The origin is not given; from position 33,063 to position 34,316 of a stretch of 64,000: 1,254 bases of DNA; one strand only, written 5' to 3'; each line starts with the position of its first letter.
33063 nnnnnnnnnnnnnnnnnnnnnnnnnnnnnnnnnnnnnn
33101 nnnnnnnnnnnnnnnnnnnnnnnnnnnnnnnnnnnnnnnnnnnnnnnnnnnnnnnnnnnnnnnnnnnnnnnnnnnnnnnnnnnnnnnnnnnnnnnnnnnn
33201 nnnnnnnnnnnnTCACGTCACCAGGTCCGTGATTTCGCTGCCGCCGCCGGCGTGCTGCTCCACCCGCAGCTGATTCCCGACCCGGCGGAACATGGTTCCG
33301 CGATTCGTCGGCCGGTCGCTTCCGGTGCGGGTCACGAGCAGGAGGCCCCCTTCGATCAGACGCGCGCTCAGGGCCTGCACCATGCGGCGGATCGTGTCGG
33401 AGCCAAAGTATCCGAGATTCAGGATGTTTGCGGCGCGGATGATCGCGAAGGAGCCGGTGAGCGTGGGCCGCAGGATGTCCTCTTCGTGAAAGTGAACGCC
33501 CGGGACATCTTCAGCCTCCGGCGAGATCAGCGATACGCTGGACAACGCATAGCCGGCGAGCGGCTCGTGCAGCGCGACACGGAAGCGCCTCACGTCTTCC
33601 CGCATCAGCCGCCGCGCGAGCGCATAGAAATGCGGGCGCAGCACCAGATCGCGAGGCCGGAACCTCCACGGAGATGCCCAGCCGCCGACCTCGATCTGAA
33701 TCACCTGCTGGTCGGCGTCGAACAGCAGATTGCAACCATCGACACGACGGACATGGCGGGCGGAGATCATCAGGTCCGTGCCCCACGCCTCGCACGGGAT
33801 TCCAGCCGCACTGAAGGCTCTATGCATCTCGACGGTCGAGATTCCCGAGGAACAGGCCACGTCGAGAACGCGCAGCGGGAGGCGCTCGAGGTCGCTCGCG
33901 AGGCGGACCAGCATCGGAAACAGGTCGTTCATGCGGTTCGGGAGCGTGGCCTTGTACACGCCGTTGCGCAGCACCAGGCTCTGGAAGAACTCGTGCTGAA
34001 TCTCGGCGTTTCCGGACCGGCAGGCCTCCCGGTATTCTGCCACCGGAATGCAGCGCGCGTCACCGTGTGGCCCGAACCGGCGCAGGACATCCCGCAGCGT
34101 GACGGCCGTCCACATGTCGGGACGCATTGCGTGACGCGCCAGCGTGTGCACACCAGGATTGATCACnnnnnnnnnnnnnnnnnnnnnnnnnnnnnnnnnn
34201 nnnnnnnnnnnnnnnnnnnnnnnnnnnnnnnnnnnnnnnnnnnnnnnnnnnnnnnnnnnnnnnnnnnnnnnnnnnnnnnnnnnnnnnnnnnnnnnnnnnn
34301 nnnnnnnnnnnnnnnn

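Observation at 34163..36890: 909-aa orphan polytopic membrane protein co-translated with Wzx flippase and a methyltransferase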

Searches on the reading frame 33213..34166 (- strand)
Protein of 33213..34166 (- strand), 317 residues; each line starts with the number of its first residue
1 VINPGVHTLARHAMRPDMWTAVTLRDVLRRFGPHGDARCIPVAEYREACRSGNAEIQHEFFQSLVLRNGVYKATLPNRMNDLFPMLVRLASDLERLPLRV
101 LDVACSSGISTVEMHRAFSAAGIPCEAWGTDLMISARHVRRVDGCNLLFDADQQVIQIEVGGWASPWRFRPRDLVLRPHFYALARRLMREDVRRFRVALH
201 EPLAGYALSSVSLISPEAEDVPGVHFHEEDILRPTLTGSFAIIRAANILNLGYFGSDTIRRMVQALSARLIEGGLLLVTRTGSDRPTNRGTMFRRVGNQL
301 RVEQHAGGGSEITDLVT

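Call 9: search_protein_families(library=pfam, proteins=[window:33213-34166:-], max_evalue=0.01)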
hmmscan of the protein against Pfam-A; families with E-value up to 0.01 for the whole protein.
window:33213-34166:- (317 aa): 1 family
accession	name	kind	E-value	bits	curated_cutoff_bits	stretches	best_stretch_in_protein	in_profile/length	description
PF01739.24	CheR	-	0.007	16.3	27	0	224-279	120-174/195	CheR methyltransferase, SAM binding domain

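Call 10: search_protein_families(library=ncbifam, proteins=[window:33213-34166:-], max_evalue=0.1)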
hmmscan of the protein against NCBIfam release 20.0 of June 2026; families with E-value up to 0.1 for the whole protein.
window:33213-34166:- (317 aa): 1 family
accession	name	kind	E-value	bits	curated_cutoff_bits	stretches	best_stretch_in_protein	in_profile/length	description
TIGR04345.1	ovoA_Cterm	equivalog_domain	0.079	12.5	170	0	76-119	23-64/242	putative 4-mercaptohistidine N1-methyltransferase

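Call 66: search_solved_structures(query=window:33213-34166:-, max_evalue=1)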
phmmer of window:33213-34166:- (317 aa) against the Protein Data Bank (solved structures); distinct sequences matched with E-value up to 1: 2.
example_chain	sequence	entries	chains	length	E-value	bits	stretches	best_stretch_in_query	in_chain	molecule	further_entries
2l76_A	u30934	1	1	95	0.53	12.6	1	73-120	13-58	NFATC2-interacting protein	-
1wzn_A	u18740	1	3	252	0.66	12.3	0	91-124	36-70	SAM-dependent methyltransferase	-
